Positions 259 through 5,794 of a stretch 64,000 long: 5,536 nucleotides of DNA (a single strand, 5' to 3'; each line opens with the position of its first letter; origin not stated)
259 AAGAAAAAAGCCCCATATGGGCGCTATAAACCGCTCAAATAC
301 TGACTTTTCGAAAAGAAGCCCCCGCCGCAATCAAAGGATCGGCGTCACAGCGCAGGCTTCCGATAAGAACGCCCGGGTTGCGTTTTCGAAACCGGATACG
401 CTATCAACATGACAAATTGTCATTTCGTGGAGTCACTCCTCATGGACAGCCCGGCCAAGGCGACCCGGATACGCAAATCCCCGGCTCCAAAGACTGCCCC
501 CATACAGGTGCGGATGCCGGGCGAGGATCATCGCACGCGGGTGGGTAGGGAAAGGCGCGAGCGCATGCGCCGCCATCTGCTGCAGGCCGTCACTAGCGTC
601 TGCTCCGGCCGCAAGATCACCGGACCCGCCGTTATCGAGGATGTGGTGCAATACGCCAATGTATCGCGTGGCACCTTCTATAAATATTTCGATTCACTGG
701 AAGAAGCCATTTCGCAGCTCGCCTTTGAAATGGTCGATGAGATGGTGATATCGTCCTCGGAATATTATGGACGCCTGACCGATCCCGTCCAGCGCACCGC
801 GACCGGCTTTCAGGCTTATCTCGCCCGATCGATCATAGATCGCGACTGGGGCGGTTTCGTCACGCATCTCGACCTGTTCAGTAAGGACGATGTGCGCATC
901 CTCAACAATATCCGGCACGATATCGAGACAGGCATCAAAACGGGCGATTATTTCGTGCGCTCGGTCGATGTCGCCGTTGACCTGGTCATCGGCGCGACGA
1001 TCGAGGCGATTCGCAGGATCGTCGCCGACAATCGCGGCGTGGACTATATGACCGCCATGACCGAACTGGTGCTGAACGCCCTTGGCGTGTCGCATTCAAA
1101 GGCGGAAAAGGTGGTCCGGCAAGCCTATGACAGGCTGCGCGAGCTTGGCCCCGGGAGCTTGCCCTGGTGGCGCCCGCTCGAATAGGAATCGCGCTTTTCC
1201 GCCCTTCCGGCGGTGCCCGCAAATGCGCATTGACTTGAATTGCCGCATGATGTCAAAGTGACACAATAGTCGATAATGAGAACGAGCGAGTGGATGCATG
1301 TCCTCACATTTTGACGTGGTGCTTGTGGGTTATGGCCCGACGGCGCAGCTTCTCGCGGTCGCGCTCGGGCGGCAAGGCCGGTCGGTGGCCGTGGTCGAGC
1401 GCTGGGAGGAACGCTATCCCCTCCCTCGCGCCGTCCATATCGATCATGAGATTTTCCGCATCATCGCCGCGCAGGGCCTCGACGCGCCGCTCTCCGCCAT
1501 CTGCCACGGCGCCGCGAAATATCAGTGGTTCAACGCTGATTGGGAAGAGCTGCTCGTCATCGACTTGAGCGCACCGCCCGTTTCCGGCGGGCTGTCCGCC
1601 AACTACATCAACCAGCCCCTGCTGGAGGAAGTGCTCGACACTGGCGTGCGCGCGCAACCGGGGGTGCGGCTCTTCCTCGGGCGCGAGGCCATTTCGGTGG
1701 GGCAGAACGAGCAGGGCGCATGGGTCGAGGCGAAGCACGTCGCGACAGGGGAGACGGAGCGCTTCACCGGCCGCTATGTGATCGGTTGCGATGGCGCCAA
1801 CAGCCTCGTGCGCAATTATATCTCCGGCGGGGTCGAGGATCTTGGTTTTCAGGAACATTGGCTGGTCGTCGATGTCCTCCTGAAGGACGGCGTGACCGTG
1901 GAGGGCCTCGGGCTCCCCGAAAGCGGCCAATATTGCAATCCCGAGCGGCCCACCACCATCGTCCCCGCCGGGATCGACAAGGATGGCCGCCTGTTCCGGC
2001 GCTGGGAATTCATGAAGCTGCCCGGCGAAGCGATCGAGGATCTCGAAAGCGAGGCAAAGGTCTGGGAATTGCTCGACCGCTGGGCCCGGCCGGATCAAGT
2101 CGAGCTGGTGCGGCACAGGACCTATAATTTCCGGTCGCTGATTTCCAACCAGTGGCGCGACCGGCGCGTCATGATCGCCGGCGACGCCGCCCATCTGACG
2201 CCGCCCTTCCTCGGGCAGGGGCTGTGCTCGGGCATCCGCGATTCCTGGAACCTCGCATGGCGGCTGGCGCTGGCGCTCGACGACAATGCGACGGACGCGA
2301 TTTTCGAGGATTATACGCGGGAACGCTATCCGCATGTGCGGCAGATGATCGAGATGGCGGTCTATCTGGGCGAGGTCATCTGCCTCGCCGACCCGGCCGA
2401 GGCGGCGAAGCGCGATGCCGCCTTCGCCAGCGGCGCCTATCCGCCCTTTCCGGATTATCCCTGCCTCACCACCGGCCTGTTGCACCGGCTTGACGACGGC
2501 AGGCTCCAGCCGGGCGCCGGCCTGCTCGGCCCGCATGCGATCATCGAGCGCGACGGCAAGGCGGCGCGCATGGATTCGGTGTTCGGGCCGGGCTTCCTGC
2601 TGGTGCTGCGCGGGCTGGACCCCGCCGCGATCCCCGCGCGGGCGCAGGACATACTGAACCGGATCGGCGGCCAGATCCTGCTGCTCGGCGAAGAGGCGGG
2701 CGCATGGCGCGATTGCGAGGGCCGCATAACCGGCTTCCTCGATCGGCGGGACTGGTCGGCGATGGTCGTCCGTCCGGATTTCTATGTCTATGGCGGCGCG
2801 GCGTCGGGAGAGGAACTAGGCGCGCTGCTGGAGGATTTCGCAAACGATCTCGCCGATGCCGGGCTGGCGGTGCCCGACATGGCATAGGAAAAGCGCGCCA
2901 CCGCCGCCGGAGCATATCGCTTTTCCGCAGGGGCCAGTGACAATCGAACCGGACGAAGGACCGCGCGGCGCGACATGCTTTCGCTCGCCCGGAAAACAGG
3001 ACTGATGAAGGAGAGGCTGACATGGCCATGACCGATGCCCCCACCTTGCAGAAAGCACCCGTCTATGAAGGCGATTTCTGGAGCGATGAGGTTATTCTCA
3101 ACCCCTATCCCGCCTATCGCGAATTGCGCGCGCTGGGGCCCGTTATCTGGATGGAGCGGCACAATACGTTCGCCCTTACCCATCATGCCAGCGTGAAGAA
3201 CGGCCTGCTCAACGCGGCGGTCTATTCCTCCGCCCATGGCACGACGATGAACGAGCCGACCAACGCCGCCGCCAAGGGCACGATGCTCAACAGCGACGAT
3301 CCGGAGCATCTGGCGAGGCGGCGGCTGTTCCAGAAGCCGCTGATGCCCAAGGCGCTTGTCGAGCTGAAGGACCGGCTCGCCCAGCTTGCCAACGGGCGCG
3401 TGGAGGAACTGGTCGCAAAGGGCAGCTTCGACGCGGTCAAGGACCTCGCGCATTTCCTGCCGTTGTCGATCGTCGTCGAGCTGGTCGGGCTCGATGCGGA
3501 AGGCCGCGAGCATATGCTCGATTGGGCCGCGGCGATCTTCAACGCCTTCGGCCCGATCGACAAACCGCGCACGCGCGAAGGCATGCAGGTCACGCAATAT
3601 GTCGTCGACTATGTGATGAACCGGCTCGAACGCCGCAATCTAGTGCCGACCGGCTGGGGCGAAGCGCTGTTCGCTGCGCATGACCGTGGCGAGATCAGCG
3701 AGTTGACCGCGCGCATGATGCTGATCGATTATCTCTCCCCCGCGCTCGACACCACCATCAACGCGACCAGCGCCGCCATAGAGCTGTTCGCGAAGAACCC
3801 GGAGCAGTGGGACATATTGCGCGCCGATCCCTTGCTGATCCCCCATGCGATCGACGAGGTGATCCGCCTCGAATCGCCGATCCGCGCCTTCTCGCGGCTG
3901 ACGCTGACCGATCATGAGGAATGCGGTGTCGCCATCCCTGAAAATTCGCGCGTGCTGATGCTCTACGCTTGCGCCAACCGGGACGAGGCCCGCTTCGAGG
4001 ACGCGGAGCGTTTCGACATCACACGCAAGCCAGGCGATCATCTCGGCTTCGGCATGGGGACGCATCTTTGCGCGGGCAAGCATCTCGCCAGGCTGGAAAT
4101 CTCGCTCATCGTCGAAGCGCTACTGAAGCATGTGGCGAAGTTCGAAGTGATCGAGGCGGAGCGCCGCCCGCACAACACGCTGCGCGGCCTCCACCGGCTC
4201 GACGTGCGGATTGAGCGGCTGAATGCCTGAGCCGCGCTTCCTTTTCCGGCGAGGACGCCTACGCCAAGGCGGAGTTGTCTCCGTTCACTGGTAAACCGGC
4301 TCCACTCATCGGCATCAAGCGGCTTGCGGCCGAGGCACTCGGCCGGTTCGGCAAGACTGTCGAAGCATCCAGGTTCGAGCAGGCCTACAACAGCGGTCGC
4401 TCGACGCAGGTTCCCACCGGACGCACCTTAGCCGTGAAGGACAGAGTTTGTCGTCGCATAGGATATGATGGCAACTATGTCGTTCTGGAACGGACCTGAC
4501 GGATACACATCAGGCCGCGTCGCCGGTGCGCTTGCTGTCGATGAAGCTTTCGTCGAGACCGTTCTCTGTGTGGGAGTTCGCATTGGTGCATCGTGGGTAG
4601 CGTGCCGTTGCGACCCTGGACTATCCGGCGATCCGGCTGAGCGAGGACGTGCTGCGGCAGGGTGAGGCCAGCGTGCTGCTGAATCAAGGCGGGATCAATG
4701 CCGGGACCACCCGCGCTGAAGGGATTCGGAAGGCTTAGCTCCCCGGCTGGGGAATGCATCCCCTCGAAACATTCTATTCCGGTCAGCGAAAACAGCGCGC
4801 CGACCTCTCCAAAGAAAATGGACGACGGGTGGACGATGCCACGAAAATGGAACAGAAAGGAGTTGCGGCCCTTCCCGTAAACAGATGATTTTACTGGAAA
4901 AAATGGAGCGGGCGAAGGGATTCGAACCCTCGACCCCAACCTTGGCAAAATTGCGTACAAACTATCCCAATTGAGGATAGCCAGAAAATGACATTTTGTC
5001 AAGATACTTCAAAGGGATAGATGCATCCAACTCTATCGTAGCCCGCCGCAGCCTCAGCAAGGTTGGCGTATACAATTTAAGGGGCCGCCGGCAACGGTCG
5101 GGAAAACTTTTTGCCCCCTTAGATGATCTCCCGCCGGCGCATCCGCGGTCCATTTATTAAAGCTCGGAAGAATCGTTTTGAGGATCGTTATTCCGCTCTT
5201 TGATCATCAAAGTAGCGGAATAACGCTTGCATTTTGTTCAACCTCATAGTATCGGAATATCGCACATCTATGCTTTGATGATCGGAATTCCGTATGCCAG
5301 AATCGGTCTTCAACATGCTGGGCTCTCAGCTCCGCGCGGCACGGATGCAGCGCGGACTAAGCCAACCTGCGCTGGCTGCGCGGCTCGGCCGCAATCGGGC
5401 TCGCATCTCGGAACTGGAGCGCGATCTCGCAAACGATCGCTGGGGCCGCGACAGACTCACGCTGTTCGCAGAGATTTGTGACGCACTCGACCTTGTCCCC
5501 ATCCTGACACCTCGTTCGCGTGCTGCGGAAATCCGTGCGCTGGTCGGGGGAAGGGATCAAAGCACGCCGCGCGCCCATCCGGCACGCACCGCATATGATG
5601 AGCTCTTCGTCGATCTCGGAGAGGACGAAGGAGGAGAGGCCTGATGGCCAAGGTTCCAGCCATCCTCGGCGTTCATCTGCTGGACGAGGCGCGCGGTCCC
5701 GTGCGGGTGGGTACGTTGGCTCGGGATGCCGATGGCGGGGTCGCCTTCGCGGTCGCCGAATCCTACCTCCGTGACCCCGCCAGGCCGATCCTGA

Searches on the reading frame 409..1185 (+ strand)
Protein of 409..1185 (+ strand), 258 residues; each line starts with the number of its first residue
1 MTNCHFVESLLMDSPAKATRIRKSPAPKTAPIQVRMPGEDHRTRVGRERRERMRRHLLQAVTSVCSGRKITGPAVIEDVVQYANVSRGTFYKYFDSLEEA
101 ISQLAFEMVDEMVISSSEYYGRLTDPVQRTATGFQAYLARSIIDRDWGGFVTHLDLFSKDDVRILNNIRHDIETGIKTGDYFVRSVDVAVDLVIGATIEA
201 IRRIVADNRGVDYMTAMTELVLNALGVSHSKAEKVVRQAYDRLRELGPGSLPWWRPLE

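Call 23: search_protein_families(library=pfam, proteins=[window:409-1185:+], max_evalue=0.001)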
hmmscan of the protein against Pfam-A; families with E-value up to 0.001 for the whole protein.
window:409-1185:+ (258 aa): 2 families
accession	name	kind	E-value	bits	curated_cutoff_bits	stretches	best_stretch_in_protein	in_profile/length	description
PF21306.2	TetR_C_40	-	3.9e-07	31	27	1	125-237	1-116/117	Tetracyclin repressor-like, C-terminal domain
PF00440.29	TetR_N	-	0.00024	21.2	24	1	76-96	19-39/47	Bacterial regulatory proteins, tetR family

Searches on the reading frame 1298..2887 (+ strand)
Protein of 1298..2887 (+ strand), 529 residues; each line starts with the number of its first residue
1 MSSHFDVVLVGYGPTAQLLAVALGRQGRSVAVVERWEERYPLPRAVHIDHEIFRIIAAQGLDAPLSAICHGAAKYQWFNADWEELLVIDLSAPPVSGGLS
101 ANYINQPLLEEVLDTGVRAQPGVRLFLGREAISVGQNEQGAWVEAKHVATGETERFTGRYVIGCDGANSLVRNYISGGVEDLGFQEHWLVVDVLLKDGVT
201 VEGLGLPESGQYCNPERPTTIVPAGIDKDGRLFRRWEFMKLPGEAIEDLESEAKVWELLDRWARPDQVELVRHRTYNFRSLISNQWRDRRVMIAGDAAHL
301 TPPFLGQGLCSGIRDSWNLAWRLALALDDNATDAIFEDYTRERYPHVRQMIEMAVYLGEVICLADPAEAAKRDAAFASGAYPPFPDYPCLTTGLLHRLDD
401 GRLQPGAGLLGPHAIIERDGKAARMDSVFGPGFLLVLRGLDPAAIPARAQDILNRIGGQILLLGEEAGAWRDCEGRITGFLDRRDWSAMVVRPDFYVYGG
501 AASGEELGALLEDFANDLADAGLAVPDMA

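Call 23: search_protein_families(library=pfam, proteins=[window:1298-2887:+], max_evalue=0.001)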
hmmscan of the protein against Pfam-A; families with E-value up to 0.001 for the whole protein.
window:1298-2887:+ (529 aa): 1 family
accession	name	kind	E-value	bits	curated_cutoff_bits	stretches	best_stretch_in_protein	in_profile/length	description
PF01494.25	FAD_binding_3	-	3.7e-49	168.3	22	1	5-353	2-348/349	FAD binding domain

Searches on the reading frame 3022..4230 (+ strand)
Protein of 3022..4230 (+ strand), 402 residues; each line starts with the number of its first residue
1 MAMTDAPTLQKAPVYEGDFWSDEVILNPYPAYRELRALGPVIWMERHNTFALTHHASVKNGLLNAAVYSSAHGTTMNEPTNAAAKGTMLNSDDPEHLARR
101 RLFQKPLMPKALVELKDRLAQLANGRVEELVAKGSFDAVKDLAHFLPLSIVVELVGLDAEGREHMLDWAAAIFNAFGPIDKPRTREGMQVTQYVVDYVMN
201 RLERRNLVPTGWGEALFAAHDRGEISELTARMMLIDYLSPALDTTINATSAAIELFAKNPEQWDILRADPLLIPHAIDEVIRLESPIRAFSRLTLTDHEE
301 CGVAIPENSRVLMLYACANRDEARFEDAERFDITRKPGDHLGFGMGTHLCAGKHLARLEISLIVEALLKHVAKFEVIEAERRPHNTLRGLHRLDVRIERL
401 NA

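Call 23: search_protein_families(library=pfam, proteins=[window:3022-4230:+], max_evalue=0.001)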
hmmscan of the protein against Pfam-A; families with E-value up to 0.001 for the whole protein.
window:3022-4230:+ (402 aa): 1 family
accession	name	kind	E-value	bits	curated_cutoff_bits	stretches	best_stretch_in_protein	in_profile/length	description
PF00067.27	p450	-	3.6e-21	75.9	22.8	1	273-370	324-431/462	Cytochrome P450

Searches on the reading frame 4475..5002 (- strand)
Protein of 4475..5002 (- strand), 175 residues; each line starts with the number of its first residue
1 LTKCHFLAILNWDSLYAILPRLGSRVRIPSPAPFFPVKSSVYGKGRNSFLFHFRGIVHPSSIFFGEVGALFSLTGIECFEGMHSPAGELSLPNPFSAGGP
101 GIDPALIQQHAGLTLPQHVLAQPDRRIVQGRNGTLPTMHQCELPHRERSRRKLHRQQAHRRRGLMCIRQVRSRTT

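Call 61: search_protein_families(library=pfam, proteins=[window:4475-5002:-], max_evalue=0.01)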
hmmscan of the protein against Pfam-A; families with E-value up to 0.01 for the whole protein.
window:4475-5002:- (175 aa): 0 families

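Call 91: search_protein_families(library=pfam, alignment_id=A7, max_evalue=0.001)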
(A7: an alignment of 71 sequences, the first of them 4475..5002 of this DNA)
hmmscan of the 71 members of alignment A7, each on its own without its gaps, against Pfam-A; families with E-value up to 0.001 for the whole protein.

A. member 1, window:4475-5002:- (175 aa): 0 families

B. families by the number of members that match (of 71 scanned): 13 families
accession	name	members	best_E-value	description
PF07804.18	HipA_C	2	3.7e-51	HipA-like C-terminal domain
PF13657.11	Couple_hipA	2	1.9e-20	HipA N-terminal domain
PF03466.25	LysR_substrate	1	3e-32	LysR substrate binding domain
PF00126.33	HTH_1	1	2.6e-21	Bacterial regulatory helix-turn-helix protein, lysR family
PF08808.17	RES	1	3e-17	RES domain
PF01986.22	DUF123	1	6.2e-17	Domain of unknown function DUF123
PF07087.16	DUF1353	1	7.6e-16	Protein of unknown function (DUF1353)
PF02604.26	PhdYeFM_antitox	1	5.4e-11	Antitoxin Phd_YefM, type II toxin-antitoxin system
PF13365.12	Trypsin_2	1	1.1e-10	Trypsin-like peptidase domain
PF13560.12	HTH_31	1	2e-09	Helix-turn-helix domain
PF01381.28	HTH_3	1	0.00021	Helix-turn-helix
PF00089.32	Trypsin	1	0.00035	Trypsin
PF12146.15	Hydrolase_4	1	0.00062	Serine aminopeptidase, S33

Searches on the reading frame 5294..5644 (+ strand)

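Call 61: search_protein_families(library=pfam, proteins=[window:5294-5644:+], max_evalue=0.01)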
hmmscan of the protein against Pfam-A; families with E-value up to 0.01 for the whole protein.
window:5294-5644:+ (116 aa): 4 families
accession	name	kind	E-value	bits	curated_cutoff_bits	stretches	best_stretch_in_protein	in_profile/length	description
PF13560.12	HTH_31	-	2e-09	38.1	27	1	9-67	2-56/64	Helix-turn-helix domain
PF01381.28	HTH_3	-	0.00021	21.7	23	1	13-44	1-32/55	Helix-turn-helix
PF13744.12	HTH_37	-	0.0014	18.9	27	1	9-44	19-54/80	Helix-turn-helix domain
PF12844.13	HTH_19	-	0.0036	17.6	30.2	1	10-44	1-35/64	Helix-turn-helix domain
